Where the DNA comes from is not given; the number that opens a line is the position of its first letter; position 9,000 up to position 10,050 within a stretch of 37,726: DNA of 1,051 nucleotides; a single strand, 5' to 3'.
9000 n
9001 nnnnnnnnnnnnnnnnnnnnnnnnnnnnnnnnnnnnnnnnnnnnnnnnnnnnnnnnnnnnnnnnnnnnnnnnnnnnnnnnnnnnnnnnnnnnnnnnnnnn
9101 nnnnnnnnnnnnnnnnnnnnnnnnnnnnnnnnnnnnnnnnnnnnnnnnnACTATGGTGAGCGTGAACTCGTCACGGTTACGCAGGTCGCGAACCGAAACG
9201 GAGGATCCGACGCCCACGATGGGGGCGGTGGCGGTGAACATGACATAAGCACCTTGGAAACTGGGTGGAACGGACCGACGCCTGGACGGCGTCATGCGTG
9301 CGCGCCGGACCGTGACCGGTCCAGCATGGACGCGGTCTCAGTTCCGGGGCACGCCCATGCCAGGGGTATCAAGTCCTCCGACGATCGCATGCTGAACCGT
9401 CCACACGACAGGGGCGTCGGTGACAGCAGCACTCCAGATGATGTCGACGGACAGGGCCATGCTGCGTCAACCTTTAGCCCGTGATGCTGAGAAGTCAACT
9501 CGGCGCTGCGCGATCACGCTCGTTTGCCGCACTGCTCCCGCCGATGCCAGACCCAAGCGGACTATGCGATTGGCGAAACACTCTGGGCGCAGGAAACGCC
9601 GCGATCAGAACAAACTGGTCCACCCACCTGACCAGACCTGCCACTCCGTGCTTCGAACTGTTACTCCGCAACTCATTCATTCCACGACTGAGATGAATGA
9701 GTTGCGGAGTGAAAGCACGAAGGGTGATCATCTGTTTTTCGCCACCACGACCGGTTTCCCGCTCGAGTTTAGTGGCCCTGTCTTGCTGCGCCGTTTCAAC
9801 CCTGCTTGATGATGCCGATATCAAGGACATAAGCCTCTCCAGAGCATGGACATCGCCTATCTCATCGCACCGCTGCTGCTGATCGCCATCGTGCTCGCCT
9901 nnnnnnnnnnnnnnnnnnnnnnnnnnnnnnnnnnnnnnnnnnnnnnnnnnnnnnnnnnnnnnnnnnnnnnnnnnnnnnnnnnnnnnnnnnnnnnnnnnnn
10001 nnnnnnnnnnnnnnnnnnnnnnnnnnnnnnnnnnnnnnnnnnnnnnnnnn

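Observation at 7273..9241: Unassigned three-gene translationally coupled cassette: a Gre-factor C-domain-only protein, a 335-aa unknown protein and a 238-aa membrane protein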

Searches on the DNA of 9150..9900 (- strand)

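Call 30: search_rna_families(source=window, start=9150, end=9900, threshold=evalue, max_evalue=1)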
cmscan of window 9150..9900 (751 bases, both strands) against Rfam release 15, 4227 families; matches with E-value up to 1: 5.
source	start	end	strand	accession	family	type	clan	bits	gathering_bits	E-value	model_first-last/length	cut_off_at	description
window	9662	9709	-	RF03788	MIR5304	Gene; miRNA;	-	27.2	75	0.0013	1-80/80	no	MIR5304 microRNA precursor family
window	9651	9722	-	RF04073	mir-727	Gene; miRNA;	-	25.2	104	0.018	1-91/91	no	mir-727 microRNA precursor family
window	9643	9723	+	RF04039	mir-2242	Gene; miRNA;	-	20.6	70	0.077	1-95/95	no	mir-2242 microRNA precursor family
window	9649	9724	-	RF01910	mir-511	Gene; miRNA;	CL00140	17.8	80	0.98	1-81/81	no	mir-511 microRNA precursor family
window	9771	9888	-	RF02250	Six3os1_5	Gene; lncRNA;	-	12.3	50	0.54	1-272/272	no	Six3os1 conserved region 5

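Call 106: build_rna_model(alignment_id=A6, structure=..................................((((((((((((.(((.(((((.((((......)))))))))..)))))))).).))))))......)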
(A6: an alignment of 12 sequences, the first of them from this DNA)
Model R1 built from alignment A6 (12 sequences, 101 columns); structure: as given.
model positions 99; base pairs 24; branch points 0; effective number of sequences 1.29; information 0.59 bits per position. Calibrated on 0.2 Mb of random sequence (short: E-values are rough).
structure used (alignment columns):
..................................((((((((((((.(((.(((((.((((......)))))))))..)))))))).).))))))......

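Call 107: search_with_rna_model(model_id=R1, sources=[window, L011, L012, L013, L014, L015, L016, L017, L018, L019, L020, L021, L022, L023, L024, L025, L026, L031, L032, L033, L034, L035, L036, L037, L038, L039, L040, L041, L042, L043, L044, L045, L046, L047, L048, L049, L050, L051, L052, L053, L054, L055, L056, L057, L058, L059, L060, L061, L062, L063, L064, L065, L066, L067, L068, L069, L070, L071, L072, L073, L074, L075, L076, L077, L078, L079, L080, L081, L082, L083, L084, L085, L086, L087, L088, L089, L090, L091, L092, L093, L094, L095, L096, L097, L098, L099, L100, L101, L102, L103, L104, L105, L106, L107, L108, L109, L110, L111, L001, L003], max_evalue=1)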
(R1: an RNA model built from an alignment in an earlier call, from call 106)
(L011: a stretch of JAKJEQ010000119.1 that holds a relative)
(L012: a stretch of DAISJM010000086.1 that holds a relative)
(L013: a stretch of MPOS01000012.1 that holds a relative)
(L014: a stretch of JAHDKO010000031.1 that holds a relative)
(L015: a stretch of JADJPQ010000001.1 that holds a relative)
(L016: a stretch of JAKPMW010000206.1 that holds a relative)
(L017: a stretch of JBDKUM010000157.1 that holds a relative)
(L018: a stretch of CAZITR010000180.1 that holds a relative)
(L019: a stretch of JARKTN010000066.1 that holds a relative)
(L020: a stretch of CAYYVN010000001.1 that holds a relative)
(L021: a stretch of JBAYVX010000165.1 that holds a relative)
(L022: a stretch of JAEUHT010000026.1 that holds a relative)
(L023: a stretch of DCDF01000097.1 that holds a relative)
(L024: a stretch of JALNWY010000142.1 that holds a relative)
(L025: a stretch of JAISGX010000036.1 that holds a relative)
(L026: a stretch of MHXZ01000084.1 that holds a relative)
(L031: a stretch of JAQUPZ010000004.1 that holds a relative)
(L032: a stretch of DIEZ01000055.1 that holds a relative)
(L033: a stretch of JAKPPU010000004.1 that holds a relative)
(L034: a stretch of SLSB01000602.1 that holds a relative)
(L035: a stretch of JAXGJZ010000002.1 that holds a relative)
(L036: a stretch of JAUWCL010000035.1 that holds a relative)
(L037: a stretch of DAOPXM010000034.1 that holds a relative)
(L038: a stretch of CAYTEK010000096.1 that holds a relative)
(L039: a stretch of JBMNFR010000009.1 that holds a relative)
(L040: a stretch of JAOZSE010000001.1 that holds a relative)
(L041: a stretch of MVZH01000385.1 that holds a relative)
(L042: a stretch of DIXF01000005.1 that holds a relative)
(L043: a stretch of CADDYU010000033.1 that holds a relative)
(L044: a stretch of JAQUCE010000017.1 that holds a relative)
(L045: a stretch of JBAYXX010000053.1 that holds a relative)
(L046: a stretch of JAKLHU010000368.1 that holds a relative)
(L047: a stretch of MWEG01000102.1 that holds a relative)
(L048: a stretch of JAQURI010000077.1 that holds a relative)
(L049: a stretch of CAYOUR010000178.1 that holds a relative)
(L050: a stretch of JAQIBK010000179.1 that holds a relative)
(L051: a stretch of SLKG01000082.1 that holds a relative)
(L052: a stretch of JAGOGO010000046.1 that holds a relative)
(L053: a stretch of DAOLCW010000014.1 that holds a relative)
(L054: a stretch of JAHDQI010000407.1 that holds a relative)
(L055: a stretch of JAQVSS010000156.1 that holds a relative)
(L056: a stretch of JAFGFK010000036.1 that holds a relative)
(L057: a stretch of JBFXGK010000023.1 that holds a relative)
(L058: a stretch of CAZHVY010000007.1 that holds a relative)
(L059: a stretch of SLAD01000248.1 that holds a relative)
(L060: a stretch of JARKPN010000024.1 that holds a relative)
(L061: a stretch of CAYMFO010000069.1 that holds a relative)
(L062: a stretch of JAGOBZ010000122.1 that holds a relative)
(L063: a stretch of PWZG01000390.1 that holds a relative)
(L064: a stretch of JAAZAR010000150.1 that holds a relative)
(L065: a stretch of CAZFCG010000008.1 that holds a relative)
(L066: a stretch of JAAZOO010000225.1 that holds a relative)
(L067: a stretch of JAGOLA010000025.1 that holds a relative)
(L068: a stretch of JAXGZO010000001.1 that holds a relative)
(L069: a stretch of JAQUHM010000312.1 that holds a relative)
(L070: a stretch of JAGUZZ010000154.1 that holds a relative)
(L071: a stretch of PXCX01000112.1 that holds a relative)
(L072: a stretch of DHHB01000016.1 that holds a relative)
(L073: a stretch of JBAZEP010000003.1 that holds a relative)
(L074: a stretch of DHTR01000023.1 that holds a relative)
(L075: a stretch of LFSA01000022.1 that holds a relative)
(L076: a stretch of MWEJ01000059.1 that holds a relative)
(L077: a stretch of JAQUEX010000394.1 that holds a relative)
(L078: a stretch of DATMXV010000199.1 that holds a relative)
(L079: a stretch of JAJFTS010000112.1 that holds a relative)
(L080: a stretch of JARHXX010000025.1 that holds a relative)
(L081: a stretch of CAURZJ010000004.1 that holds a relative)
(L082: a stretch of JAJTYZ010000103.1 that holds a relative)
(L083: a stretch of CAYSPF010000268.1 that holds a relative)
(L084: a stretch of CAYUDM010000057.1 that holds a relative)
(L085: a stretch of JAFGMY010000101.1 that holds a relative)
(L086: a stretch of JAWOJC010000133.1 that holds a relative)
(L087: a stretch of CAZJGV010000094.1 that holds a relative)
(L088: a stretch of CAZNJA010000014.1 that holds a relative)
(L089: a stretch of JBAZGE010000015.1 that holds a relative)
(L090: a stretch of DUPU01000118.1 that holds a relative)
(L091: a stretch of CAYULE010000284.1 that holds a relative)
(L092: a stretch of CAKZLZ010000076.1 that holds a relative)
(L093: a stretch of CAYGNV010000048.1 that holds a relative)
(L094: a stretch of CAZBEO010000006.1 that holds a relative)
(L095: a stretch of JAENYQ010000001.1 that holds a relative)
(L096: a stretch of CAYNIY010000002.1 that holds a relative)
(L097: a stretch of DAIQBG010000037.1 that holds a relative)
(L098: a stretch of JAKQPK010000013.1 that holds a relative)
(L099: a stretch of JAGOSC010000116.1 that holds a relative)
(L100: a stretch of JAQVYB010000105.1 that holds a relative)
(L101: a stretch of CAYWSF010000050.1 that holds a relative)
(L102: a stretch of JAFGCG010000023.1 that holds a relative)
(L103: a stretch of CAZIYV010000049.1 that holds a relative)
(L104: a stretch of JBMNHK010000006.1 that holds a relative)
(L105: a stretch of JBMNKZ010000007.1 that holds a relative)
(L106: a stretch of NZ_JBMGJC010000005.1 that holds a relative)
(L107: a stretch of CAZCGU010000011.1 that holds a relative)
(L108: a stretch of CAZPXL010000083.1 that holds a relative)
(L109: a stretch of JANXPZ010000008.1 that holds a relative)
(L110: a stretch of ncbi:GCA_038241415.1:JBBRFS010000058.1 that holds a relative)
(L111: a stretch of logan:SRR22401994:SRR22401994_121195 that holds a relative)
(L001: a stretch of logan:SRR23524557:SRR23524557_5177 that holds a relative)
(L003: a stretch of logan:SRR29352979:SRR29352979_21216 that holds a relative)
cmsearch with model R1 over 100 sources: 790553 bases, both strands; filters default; matches with E-value up to 1: 9.
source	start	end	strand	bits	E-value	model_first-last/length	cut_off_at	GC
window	9290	9388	-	114.7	4.1e-23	1-99/99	no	0.69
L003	3095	3194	+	90.3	1.4e-17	1-99/99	no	0.76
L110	9003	9101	+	87.7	5.4e-17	1-99/99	no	0.64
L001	4552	4648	+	85.6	1.6e-16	1-99/99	no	0.75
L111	3415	3514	+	77.9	8.7e-15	1-99/99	no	0.77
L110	9031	9129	-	26.3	0.0042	1-99/99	no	0.61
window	9267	9362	+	22.9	0.025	1-99/99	no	0.72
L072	7172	7267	-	18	0.31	1-99/99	no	0.7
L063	3073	3130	+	17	0.54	1-99/99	no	0.6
